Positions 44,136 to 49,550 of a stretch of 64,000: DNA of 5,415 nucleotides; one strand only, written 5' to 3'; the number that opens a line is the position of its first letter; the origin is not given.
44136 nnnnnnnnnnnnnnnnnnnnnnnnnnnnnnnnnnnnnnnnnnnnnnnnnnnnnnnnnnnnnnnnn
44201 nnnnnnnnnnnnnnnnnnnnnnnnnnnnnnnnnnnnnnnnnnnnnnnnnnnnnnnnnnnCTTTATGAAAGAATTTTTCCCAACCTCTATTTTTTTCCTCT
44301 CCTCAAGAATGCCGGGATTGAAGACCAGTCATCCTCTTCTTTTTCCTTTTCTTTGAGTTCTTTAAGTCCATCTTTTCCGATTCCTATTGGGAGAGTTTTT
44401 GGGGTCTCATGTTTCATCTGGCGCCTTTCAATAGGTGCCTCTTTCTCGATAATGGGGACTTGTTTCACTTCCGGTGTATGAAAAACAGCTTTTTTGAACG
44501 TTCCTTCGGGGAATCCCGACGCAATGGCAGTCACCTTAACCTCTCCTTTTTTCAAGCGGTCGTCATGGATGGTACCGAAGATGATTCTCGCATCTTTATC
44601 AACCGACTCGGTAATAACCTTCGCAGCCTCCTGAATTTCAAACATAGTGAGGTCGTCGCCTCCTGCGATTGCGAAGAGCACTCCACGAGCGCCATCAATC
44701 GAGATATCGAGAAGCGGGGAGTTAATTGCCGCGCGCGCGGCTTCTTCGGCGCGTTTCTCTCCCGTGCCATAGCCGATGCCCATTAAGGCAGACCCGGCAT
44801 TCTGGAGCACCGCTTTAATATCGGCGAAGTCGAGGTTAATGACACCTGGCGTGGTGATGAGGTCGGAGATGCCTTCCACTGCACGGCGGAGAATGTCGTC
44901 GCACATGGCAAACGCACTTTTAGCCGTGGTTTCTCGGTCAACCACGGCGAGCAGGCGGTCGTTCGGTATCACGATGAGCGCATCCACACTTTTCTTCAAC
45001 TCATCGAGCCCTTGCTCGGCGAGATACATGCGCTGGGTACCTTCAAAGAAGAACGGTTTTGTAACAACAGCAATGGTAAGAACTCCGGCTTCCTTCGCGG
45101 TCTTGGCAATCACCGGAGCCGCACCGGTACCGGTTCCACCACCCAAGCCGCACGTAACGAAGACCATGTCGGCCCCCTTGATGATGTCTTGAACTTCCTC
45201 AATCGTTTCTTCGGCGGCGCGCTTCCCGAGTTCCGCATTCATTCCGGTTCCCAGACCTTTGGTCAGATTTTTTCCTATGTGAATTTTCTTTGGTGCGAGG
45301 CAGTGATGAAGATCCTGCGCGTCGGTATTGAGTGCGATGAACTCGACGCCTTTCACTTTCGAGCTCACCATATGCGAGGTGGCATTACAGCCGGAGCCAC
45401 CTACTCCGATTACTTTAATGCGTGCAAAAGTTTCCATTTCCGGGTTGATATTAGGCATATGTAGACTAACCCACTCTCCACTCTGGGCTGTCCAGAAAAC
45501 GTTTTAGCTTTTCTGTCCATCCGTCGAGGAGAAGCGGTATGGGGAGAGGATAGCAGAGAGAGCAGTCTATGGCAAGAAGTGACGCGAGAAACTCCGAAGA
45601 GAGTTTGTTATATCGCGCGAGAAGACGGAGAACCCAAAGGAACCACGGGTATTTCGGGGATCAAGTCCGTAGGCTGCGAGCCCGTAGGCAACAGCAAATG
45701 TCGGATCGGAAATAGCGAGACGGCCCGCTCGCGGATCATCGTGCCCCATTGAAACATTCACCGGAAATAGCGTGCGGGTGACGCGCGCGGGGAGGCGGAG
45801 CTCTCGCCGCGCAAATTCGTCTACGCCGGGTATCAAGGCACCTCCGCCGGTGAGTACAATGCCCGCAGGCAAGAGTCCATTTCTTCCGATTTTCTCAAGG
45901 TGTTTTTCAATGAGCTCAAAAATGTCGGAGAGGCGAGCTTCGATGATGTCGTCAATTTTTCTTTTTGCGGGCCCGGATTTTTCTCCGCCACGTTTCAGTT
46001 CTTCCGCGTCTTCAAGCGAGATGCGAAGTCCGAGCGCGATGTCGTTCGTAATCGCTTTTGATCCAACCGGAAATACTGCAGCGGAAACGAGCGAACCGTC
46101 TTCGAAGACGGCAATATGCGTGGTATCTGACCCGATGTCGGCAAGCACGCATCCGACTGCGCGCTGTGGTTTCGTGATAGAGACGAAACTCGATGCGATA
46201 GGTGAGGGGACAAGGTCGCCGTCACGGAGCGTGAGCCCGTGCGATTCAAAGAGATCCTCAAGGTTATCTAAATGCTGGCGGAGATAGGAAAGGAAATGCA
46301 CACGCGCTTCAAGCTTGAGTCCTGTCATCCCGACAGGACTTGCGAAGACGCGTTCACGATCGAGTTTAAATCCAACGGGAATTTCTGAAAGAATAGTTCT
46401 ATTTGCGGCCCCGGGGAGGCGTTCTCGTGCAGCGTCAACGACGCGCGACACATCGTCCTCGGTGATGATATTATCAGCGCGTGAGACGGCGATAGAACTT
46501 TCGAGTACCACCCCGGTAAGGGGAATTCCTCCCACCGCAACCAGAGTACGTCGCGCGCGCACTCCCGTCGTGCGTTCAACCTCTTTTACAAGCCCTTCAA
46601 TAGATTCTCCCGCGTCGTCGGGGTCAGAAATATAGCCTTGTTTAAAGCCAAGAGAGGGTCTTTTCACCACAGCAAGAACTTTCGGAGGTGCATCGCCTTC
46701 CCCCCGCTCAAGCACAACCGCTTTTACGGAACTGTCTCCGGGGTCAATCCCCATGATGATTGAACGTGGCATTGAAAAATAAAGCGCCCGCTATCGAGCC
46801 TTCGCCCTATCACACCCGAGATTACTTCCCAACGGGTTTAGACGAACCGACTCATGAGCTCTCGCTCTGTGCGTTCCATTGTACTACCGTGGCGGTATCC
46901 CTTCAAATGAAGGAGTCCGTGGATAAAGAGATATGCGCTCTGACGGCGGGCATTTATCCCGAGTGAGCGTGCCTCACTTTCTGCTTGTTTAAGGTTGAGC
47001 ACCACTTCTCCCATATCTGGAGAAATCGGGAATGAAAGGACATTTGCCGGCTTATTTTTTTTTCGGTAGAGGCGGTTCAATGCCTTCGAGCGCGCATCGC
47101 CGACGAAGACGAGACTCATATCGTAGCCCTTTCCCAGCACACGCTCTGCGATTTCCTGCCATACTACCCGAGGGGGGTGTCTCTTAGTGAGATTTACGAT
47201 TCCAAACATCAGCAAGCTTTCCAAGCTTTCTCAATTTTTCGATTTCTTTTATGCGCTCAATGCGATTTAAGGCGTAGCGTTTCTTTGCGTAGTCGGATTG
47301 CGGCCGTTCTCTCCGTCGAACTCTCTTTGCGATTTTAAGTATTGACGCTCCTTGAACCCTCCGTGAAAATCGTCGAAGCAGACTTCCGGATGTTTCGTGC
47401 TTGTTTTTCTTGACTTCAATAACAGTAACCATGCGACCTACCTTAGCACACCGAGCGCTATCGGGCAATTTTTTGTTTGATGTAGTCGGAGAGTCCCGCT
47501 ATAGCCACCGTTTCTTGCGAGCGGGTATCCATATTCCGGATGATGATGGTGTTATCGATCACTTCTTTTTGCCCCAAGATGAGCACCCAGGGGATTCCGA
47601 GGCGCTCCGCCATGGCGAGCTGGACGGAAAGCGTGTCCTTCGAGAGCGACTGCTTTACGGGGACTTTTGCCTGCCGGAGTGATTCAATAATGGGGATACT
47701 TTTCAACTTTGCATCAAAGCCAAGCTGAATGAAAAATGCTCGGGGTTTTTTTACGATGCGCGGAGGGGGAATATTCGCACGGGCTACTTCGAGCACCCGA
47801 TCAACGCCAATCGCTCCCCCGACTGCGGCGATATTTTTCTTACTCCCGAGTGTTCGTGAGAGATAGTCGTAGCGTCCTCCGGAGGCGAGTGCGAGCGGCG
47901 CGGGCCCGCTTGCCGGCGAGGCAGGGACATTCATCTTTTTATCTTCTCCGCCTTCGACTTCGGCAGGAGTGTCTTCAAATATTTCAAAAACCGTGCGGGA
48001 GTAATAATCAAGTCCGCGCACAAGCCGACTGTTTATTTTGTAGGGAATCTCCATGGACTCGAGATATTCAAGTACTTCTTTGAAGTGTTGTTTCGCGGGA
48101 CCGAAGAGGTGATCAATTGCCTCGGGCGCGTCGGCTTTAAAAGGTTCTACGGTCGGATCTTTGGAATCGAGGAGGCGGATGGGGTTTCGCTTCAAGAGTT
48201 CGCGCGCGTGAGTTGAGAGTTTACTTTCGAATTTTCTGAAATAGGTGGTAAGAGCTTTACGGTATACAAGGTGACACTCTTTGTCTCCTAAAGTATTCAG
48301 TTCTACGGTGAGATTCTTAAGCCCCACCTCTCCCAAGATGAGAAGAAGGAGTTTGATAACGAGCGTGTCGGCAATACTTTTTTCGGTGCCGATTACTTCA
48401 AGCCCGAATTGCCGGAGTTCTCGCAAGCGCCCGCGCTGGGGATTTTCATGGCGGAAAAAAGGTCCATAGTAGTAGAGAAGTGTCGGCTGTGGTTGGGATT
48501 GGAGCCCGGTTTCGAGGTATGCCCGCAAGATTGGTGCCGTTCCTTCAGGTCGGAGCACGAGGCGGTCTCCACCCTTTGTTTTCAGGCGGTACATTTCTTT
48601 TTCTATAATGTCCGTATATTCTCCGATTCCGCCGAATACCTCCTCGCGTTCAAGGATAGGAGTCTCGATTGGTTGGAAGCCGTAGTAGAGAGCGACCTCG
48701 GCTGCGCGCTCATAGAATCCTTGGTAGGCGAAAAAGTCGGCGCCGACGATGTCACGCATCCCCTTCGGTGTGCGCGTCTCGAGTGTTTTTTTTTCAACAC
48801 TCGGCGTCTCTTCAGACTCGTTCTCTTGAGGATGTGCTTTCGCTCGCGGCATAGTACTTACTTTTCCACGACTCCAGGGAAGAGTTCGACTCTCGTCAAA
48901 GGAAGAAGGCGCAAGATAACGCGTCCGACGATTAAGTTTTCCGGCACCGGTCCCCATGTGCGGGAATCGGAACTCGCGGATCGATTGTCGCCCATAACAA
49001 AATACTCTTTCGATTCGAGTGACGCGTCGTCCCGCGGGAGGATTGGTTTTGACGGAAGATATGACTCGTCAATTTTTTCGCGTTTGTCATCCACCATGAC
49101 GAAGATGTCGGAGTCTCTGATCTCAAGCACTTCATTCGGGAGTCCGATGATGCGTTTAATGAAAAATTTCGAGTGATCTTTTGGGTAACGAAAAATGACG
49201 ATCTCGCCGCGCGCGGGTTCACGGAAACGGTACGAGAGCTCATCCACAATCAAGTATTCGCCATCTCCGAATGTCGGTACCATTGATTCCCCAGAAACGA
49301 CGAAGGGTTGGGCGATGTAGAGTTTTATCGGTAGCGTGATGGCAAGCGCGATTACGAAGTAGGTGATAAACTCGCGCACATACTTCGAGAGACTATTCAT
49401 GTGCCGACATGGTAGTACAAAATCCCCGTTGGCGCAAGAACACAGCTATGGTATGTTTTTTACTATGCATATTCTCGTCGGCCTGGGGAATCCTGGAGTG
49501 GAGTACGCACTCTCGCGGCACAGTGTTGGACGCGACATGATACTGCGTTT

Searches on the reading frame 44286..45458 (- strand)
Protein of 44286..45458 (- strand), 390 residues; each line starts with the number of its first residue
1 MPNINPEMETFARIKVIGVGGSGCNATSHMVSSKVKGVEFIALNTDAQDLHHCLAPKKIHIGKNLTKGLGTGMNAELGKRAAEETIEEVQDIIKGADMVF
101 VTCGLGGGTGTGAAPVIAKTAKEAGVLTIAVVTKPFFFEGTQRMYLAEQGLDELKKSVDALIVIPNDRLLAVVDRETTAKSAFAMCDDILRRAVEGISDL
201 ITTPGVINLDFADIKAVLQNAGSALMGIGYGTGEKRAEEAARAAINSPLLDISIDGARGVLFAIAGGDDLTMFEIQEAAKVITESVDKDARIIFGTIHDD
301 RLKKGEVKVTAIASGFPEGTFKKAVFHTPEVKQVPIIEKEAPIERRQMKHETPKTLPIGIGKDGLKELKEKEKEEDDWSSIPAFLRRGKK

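Call 12: search_protein_families(library=pfam, proteins=[window:44286-45458:-], max_evalue=0.00001)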
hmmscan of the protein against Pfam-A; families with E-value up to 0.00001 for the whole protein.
window:44286-45458:- (390 aa): 2 families
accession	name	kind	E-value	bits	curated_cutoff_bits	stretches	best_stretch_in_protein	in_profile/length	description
PF00091.31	Tubulin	-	6.1e-49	167.3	33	1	13-173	1-189/190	Tubulin/FtsZ family, GTPase domain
PF12327.13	FtsZ_C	-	1.8e-31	108.7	27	1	222-316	1-94/95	FtsZ family, C-terminal domain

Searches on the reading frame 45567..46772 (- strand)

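Call 12: search_protein_families(library=pfam, proteins=[window:45567-46772:-], max_evalue=0.00001)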
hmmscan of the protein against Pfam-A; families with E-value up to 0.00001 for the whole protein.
window:45567-46772:- (401 aa): 4 families
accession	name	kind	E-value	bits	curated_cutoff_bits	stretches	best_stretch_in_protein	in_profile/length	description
PF14450.12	FtsA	-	1.8e-22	80.5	31.8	1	209-364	1-127/127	Cell division protein FtsA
PF02491.25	SHS2_FTSA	-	3.1e-14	53.5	25.4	1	92-161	11-78/79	SHS2 domain inserted in FTSA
PF11104.14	PilM_2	-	1.1e-10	41.4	27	1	207-366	181-336/340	Type IV pilus assembly protein PilM;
PF06723.19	MreB_Mbl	-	2e-10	40.5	27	0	270-333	239-305/327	MreB/Mbl protein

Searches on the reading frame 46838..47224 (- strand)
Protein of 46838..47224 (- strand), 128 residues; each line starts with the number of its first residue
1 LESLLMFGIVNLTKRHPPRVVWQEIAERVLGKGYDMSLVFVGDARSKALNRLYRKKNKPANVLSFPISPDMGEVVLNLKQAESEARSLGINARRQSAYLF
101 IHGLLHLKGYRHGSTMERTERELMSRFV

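Call 57: search_protein_families(library=pfam, proteins=[window:46838-47224:-], max_evalue=0.001)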
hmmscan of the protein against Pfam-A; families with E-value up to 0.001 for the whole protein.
window:46838-47224:- (128 aa): 1 family
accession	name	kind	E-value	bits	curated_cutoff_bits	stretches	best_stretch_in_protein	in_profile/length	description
PF02130.23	YbeY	-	6.8e-23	81.4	25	1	28-120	22-117/129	Endoribonuclease YbeY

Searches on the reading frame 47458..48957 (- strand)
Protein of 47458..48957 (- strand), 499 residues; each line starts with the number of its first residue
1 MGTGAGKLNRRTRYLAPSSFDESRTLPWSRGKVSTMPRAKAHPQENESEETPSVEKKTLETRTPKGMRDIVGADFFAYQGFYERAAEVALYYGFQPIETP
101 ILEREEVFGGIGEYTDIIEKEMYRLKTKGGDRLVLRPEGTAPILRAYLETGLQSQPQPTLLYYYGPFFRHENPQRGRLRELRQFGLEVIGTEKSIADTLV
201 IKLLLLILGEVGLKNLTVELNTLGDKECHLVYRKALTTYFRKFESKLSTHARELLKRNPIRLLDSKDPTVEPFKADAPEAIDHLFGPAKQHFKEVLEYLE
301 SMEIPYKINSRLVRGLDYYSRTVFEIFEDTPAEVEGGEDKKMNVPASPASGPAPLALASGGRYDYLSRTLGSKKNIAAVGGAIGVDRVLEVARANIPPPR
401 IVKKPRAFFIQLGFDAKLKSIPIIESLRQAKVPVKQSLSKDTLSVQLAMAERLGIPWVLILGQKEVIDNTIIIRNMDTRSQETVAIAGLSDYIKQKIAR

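Call 12: search_protein_families(library=pfam, proteins=[window:47458-48957:-], max_evalue=0.00001)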
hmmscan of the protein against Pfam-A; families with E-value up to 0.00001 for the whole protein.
window:47458-48957:- (499 aa): 3 families
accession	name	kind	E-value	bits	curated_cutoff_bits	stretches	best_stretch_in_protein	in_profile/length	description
PF13393.11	tRNA-synt_His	-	3.9e-30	105.6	25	1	66-388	1-308/308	Histidyl-tRNA synthetase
PF03129.25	HGTP_anticodon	-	3.2e-13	50.1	21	1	424-495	22-93/94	Anticodon binding domain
PF00587.30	tRNA-synt_2b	-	7.2e-13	49.4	29.3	1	123-326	1-120/179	tRNA synthetase class II core domain (G, H, P, S and T)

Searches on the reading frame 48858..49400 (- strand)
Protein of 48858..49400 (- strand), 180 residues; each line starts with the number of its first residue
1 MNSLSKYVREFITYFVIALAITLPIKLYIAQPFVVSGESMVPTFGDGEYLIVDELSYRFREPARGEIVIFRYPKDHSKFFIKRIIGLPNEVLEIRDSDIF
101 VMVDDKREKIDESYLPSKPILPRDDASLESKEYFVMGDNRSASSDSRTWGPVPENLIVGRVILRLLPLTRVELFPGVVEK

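Call 44: search_protein_families(library=pfam, proteins=[window:48858-49400:-], max_evalue=0.001)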
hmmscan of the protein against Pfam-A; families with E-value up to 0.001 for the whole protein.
window:48858-49400:- (180 aa): 2 families
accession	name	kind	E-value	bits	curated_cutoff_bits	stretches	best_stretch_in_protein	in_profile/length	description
PF10502.14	Peptidase_S26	-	2.1e-39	135.6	22.9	1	9-165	2-167/168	Signal peptidase, peptidase S26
PF00717.28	Peptidase_S24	-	2.9e-06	27.4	23.3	1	34-86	39-84/116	Peptidase S24-like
